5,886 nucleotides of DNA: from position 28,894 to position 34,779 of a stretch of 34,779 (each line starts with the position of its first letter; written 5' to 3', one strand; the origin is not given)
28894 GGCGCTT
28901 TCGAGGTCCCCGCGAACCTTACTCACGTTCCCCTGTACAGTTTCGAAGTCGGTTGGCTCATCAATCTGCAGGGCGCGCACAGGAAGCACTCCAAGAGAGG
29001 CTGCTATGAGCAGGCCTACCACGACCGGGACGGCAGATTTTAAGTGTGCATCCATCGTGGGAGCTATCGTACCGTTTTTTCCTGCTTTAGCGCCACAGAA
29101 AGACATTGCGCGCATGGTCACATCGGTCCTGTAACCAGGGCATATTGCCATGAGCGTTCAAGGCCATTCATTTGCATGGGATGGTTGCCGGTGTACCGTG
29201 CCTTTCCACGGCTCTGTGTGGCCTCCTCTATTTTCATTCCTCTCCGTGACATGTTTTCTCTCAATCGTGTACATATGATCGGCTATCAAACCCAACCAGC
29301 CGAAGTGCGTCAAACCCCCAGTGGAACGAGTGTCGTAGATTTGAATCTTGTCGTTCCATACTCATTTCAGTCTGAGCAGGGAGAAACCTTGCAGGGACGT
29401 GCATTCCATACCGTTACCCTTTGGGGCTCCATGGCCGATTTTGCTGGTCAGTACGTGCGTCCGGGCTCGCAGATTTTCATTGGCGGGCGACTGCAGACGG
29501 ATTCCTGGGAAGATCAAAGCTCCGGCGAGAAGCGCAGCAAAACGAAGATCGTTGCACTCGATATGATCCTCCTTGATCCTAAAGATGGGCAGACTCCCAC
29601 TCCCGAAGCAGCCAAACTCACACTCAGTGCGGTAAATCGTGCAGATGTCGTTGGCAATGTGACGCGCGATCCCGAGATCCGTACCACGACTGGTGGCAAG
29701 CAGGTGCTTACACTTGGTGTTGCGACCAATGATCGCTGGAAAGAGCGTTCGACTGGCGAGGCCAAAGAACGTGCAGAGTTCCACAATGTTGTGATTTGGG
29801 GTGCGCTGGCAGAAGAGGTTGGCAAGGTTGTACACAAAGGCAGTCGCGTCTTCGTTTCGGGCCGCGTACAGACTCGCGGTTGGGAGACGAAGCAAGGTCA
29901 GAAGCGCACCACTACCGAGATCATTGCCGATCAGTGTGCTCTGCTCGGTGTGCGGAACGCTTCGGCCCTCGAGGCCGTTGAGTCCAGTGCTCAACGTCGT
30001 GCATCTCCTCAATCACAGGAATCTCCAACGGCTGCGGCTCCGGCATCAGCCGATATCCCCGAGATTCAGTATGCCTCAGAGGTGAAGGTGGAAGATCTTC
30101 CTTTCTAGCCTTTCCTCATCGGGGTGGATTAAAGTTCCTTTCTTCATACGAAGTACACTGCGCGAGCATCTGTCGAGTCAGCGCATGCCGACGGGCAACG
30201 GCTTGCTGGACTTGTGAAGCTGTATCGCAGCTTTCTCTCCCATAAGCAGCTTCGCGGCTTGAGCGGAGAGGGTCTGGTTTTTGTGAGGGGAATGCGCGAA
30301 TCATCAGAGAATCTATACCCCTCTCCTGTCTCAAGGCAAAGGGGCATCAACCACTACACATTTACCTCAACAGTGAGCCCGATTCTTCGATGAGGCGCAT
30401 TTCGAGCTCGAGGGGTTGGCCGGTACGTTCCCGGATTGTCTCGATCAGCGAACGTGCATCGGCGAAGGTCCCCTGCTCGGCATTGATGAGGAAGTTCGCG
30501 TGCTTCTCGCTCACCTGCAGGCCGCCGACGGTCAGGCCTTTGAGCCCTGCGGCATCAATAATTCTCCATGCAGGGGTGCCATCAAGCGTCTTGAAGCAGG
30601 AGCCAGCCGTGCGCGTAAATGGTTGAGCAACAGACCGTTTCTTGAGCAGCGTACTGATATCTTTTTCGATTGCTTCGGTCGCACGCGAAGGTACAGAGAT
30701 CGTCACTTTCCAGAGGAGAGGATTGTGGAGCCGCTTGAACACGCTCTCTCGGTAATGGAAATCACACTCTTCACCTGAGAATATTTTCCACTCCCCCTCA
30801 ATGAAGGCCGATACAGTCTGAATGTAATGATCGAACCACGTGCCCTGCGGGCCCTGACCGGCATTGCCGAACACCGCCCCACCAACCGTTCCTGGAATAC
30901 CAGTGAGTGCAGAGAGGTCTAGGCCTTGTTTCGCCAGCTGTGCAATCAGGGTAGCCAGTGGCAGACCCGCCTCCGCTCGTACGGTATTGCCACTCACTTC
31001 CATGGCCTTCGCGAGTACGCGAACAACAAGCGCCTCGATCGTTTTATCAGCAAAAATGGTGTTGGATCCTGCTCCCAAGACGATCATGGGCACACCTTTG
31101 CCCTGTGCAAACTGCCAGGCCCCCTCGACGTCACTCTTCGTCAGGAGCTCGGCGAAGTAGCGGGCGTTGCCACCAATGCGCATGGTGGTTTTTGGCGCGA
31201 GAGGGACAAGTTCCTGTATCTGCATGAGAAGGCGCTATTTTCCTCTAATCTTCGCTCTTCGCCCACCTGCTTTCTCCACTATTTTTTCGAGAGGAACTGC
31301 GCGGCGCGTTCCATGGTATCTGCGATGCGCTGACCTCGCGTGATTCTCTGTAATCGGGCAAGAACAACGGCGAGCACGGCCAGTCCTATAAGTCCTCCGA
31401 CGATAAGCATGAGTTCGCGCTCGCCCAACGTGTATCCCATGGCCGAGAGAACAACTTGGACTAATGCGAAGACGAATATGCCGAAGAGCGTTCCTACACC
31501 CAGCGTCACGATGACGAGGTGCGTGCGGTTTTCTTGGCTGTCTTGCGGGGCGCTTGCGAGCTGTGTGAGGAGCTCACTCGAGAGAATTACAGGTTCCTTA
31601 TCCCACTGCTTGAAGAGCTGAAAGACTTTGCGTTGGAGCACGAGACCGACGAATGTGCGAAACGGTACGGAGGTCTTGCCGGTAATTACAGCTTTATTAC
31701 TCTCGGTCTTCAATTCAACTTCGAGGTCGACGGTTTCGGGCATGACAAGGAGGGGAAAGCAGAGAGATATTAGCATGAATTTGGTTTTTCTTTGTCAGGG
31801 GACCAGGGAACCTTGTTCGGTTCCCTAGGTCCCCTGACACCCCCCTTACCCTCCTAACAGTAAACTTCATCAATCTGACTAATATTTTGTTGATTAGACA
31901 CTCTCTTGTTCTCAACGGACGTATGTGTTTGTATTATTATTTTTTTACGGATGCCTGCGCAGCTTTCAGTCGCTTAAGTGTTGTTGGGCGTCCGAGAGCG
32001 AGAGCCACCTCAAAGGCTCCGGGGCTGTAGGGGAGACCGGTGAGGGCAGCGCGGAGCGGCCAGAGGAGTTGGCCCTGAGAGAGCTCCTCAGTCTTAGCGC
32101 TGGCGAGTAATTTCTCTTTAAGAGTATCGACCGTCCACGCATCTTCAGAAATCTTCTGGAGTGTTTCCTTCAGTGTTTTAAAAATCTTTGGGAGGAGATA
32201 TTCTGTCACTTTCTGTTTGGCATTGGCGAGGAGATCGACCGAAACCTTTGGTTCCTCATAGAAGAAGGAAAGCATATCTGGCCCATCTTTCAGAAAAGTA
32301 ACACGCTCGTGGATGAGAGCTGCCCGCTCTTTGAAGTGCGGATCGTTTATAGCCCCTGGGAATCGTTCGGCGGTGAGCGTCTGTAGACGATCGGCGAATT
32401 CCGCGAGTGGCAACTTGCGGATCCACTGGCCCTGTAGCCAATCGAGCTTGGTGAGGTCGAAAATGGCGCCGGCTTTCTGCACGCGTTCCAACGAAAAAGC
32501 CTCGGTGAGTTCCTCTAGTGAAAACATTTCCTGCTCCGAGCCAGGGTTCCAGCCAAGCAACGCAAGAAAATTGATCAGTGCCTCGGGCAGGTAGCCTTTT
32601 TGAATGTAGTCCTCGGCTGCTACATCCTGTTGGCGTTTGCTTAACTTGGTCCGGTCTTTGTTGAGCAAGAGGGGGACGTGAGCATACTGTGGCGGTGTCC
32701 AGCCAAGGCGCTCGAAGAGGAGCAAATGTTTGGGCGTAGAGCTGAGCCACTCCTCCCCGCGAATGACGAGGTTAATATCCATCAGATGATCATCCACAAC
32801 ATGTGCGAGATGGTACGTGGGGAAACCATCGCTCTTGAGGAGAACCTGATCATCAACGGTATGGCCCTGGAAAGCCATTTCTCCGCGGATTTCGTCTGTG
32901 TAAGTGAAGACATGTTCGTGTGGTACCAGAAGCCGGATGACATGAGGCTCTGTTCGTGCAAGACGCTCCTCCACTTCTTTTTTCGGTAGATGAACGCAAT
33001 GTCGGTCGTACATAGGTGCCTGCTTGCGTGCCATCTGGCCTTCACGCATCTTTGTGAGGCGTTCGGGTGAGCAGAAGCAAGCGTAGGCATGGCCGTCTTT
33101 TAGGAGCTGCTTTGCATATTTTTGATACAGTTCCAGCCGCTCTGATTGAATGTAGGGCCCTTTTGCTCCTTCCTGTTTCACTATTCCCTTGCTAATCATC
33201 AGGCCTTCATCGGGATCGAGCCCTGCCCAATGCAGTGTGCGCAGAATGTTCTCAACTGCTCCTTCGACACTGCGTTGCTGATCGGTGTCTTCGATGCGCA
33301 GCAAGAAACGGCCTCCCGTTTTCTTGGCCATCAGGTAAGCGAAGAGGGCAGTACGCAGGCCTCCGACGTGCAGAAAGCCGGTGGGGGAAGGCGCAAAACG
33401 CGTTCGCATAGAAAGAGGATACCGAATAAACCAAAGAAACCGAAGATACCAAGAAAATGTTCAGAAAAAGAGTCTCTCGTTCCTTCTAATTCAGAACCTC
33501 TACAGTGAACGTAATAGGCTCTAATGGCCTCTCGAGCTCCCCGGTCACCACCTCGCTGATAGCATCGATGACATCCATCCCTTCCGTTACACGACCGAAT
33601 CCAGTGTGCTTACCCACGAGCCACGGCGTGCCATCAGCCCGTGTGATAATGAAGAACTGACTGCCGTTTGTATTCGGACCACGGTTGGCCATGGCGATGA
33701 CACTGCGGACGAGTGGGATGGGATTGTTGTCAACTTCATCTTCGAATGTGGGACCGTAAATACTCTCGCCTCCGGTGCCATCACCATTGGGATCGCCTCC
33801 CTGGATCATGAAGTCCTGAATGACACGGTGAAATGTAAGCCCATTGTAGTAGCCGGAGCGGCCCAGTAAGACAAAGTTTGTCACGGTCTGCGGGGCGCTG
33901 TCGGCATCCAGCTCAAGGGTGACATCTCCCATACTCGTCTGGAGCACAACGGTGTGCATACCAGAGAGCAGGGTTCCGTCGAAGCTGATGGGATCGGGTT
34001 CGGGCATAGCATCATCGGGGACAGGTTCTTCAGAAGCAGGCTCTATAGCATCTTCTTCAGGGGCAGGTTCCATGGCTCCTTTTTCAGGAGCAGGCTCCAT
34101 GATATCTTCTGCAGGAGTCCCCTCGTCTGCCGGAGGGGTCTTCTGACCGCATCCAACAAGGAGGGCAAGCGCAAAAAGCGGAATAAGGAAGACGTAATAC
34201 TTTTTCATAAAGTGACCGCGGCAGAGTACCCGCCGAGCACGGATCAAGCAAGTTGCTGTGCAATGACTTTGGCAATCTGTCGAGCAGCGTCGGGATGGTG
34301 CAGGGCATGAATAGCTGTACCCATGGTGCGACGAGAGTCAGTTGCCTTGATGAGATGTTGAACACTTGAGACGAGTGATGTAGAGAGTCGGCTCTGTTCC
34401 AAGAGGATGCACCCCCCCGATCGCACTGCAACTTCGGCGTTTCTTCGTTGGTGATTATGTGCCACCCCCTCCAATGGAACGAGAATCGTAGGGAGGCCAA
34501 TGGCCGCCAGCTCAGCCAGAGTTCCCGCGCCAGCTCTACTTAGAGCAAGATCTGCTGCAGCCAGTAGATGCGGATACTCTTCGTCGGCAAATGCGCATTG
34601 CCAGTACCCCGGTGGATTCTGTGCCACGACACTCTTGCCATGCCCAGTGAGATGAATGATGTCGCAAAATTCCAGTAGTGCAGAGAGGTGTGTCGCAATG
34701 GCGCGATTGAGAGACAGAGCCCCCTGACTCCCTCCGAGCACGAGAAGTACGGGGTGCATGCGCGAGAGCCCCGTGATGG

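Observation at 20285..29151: Five-gene, translationally coupled operon encoding only exported, Cys-rich proteins of no recognisable family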

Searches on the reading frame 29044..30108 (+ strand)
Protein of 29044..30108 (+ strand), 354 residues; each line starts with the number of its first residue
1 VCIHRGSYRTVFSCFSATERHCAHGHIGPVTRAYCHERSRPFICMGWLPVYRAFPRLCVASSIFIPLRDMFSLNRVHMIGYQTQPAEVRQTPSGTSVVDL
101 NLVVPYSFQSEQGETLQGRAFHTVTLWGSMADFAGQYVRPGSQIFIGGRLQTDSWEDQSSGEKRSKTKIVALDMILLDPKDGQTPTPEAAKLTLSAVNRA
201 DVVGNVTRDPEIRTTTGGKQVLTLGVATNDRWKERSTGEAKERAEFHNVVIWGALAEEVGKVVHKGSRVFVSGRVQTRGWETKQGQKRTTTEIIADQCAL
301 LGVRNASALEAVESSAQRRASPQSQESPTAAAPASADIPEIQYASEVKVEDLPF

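Call 9: search_protein_families(library=pfam, proteins=[window:29044-30108:+], max_evalue=0.001)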
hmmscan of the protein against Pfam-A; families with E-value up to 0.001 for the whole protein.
window:29044-30108:+ (354 aa): 3 families
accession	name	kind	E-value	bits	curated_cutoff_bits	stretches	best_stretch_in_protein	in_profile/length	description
PF00436.31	SSB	-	2.5e-59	198.2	26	2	197-300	1-103/104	Single-strand binding protein family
PF22657.2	SSB_1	-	0.0008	20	27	0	74-153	1-78/91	Another single-strand binding protein family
PF01336.31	tRNA_anti-codon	-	0.00088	19.6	27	0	248-298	30-72/75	OB-fold nucleic acid binding domain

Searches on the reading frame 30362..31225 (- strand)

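Call 9: search_protein_families(library=pfam, proteins=[window:30362-31225:-], max_evalue=0.001)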
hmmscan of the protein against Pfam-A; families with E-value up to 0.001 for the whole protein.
window:30362-31225:- (287 aa): 2 families
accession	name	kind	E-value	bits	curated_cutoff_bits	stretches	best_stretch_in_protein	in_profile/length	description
PF02873.21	MurB_C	-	5.6e-22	78.2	27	1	186-277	2-97/99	UDP-N-acetylenolpyruvoylglucosamine reductase, C-terminal domain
PF01565.28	FAD_binding_4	-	5.4e-16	59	26.4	1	26-124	6-110/139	FAD binding domain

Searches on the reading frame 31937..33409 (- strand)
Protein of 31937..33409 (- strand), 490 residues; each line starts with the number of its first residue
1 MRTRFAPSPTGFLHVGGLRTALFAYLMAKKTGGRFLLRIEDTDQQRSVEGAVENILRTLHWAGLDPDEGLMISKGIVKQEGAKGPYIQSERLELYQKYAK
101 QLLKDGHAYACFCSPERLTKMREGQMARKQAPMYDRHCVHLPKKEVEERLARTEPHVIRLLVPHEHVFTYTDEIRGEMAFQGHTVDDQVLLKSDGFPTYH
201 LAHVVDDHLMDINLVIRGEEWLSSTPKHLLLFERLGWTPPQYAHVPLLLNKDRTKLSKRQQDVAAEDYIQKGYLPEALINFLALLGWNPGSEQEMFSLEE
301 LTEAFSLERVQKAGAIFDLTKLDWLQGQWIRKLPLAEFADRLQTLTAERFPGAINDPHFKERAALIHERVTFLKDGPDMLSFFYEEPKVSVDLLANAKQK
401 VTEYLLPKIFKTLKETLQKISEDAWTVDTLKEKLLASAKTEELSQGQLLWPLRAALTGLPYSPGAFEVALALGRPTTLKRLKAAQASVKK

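Call 9: search_protein_families(library=pfam, proteins=[window:31937-33409:-], max_evalue=0.001)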
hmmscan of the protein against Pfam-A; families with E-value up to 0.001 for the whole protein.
window:31937-33409:- (490 aa): 2 families
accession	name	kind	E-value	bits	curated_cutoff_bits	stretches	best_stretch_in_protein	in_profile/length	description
PF00749.27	tRNA-synt_1c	-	6.7e-105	350.9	23.4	1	2-324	3-314/314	tRNA synthetases class I (E and Q), catalytic domain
PF19269.4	Anticodon_2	-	1.3e-26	94.1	23.6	1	341-484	5-140/141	Anticodon binding domain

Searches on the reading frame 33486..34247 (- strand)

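Call 9: search_protein_families(library=pfam, proteins=[window:33486-34247:-], max_evalue=0.001)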
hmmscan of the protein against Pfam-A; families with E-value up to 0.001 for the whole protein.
window:33486-34247:- (253 aa): 1 family
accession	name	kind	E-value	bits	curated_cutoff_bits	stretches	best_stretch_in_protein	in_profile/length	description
PF00160.26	Pro_isomerase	-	9.6e-45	153.1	21.7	1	100-246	2-153/159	Cyclophilin type peptidyl-prolyl cis-trans isomerase/CLD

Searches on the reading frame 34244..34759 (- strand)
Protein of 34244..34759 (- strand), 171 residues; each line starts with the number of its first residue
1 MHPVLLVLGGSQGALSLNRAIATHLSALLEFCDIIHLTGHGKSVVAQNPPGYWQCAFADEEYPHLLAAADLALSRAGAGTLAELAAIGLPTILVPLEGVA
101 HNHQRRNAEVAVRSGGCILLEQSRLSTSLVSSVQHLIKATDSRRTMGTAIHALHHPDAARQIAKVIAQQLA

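Call 9: search_protein_families(library=pfam, proteins=[window:34244-34759:-], max_evalue=0.001)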
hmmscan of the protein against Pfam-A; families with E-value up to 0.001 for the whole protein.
window:34244-34759:- (171 aa): 1 family
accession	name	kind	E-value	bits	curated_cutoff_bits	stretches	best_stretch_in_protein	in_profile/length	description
PF04101.22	Glyco_tran_28_C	-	9.3e-31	107.5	22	1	4-161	1-165/166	Glycosyltransferase family 28 C-terminal domain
